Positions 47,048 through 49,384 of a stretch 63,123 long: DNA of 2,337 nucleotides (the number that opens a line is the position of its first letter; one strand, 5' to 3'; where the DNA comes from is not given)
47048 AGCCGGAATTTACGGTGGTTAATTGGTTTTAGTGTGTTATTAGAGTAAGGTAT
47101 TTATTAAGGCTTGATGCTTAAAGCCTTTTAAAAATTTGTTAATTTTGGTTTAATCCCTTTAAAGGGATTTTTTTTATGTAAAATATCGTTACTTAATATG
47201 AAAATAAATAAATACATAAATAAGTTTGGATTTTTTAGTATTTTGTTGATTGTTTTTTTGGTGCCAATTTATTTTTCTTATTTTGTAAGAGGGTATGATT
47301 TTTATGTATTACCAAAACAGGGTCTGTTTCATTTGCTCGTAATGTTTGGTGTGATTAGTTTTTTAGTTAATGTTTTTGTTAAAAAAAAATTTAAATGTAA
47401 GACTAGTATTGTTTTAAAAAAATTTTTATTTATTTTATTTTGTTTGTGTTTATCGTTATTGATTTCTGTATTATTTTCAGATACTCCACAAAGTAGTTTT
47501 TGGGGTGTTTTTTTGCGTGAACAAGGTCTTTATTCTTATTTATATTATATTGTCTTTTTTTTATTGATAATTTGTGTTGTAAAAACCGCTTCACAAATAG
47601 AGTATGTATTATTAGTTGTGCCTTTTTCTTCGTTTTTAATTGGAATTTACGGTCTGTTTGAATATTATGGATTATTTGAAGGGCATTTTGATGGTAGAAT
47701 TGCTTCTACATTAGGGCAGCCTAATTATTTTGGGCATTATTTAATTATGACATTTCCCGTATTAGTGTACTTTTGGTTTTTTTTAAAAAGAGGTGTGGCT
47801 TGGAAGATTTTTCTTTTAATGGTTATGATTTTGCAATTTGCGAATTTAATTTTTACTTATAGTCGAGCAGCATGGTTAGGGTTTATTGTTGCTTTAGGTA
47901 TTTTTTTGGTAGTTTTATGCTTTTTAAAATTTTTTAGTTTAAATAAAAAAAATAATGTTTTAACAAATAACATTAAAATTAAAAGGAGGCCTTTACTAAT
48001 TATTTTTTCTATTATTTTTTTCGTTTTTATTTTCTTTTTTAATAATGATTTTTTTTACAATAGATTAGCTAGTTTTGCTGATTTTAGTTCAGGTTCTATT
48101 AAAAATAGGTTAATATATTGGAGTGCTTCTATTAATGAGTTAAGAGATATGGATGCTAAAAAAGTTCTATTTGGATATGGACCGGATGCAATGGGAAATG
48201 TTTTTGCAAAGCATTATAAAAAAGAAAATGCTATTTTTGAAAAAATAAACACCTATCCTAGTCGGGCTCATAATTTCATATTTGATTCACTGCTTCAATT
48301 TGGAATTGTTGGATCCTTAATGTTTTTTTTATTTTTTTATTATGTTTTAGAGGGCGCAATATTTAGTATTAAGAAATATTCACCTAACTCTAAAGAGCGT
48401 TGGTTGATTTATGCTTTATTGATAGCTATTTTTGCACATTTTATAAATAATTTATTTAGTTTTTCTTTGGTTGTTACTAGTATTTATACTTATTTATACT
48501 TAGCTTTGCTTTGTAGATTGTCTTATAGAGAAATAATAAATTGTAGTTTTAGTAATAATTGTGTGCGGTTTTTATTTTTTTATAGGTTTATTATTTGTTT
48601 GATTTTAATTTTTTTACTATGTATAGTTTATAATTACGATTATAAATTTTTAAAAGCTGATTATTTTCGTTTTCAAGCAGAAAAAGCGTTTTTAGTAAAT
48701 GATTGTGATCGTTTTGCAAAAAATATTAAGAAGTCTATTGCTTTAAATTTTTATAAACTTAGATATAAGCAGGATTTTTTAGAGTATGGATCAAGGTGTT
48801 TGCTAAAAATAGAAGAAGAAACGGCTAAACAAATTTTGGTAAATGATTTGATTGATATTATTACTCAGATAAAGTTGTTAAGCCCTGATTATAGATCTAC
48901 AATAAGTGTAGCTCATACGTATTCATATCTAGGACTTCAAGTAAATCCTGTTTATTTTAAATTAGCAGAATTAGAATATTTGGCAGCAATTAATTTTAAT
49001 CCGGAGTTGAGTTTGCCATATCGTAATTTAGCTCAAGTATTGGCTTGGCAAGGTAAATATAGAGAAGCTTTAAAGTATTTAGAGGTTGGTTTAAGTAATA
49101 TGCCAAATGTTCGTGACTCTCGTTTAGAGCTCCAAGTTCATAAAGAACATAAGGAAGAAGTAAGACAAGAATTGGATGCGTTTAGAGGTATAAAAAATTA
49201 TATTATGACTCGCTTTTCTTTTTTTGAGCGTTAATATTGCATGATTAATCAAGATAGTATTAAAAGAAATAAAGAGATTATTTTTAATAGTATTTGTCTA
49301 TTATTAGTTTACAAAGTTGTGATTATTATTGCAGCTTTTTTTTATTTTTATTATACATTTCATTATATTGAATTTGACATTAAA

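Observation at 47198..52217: Two O-antigen-ligase-family/TPR proteins and a PIG-V-like enzyme immediately downstream of the pilins: candidate pilin O-oligosaccharyltransferases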

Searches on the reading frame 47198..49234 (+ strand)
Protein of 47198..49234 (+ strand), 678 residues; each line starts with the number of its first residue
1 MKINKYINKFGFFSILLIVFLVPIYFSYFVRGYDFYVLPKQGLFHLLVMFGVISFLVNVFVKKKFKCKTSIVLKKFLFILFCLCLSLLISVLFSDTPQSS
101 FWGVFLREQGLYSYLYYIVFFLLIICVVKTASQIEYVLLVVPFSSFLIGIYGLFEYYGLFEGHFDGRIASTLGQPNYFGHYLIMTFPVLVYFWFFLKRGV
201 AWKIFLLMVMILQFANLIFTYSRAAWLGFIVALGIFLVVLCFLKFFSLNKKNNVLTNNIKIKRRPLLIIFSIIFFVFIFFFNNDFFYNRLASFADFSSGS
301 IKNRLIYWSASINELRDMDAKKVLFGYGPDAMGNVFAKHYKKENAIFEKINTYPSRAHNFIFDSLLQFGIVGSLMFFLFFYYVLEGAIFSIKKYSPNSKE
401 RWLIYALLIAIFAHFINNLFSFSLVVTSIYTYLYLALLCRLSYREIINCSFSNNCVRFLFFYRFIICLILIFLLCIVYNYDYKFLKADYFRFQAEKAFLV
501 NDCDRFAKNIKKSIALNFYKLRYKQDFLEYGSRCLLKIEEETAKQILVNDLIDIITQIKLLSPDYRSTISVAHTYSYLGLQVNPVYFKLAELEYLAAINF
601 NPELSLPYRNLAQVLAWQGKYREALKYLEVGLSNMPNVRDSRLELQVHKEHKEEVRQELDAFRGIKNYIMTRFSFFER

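Call 3: search_protein_families(library=pfam, proteins=[window:47198-49234:+], max_evalue=0.01)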
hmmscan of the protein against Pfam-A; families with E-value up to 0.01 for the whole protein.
window:47198-49234:+ (678 aa): 3 families
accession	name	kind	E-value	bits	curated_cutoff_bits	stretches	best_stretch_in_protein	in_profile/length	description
PF04932.20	Wzy_C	-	1.1e-16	61.4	31.7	1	209-377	2-149/149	O-Antigen ligase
PF07719.23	TPR_2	-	0.0021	18.5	27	1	608-637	4-33/34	Tetratricopeptide repeat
PF13374.12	TPR_10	-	0.0029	18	27.5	1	608-629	5-26/42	Tetratricopeptide repeat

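Call 4: search_protein_families(library=ncbifam, proteins=[window:47198-49234:+], max_evalue=0.01)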
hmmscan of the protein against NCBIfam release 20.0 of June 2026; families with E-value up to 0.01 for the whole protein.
window:47198-49234:+ (678 aa): 1 family
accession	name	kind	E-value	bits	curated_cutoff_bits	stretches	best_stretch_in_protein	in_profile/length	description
TIGR00947.1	2A73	equivalog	2.7e-08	33.3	366.4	1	88-404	80-384/425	IctB family putative bicarbonate transporter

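Call 12: search_solved_structures(query=window:47198-49234:+, max_evalue=1, show_alignments=2)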
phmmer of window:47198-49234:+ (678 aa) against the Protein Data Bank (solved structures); distinct sequences matched with E-value up to 1: 11.
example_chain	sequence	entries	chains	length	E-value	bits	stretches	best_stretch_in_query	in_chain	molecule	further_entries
6eou_A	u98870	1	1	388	2.4e-05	26.5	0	594-640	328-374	UDP-N-acetylglucosamine--peptide N-acetylglucosaminyltransferase 110 kDa subunit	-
1w3b_A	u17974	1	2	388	6.7e-05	25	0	594-640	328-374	UDP-N-ACETYLGLUCOSAMINE--PEPTIDE N-ACETYLGLUCOSAMINYLTRANSFERASE 110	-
5fzr_A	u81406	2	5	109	6.8e-05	25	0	597-637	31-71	DESIGNED TPR PROTEIN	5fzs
5fzq_A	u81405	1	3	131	9.4e-05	24.5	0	597-637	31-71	DESIGNED TPR PROTEIN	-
7yeh_B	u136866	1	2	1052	0.0029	19.6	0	594-644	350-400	UDP-N-acetylglucosamine--peptide N-acetylglucosaminyltransferase 110 kDa subunit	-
7yea_A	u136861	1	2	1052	0.0029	19.6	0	594-644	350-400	UDP-N-acetylglucosamine--peptide N-acetylglucosaminyltransferase 110 kDa subunit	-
7ntf_A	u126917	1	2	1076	0.0031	19.5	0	594-644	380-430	Isoform 1 of UDP-N-acetylglucosamine--peptide N-acetylglucosaminyltransferase 110 kDa subu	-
5a01_A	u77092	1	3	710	0.089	14.7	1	586-641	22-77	O-GLYCOSYLTRANSFERASE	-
7obi_A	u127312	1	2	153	0.24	13.3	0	593-640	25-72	CTPR-rv4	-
6vfj_B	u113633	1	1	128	0.6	11.9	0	587-640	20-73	I53_dn5B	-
6vl6_B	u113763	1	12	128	0.6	11.9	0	594-647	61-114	T33_dn2B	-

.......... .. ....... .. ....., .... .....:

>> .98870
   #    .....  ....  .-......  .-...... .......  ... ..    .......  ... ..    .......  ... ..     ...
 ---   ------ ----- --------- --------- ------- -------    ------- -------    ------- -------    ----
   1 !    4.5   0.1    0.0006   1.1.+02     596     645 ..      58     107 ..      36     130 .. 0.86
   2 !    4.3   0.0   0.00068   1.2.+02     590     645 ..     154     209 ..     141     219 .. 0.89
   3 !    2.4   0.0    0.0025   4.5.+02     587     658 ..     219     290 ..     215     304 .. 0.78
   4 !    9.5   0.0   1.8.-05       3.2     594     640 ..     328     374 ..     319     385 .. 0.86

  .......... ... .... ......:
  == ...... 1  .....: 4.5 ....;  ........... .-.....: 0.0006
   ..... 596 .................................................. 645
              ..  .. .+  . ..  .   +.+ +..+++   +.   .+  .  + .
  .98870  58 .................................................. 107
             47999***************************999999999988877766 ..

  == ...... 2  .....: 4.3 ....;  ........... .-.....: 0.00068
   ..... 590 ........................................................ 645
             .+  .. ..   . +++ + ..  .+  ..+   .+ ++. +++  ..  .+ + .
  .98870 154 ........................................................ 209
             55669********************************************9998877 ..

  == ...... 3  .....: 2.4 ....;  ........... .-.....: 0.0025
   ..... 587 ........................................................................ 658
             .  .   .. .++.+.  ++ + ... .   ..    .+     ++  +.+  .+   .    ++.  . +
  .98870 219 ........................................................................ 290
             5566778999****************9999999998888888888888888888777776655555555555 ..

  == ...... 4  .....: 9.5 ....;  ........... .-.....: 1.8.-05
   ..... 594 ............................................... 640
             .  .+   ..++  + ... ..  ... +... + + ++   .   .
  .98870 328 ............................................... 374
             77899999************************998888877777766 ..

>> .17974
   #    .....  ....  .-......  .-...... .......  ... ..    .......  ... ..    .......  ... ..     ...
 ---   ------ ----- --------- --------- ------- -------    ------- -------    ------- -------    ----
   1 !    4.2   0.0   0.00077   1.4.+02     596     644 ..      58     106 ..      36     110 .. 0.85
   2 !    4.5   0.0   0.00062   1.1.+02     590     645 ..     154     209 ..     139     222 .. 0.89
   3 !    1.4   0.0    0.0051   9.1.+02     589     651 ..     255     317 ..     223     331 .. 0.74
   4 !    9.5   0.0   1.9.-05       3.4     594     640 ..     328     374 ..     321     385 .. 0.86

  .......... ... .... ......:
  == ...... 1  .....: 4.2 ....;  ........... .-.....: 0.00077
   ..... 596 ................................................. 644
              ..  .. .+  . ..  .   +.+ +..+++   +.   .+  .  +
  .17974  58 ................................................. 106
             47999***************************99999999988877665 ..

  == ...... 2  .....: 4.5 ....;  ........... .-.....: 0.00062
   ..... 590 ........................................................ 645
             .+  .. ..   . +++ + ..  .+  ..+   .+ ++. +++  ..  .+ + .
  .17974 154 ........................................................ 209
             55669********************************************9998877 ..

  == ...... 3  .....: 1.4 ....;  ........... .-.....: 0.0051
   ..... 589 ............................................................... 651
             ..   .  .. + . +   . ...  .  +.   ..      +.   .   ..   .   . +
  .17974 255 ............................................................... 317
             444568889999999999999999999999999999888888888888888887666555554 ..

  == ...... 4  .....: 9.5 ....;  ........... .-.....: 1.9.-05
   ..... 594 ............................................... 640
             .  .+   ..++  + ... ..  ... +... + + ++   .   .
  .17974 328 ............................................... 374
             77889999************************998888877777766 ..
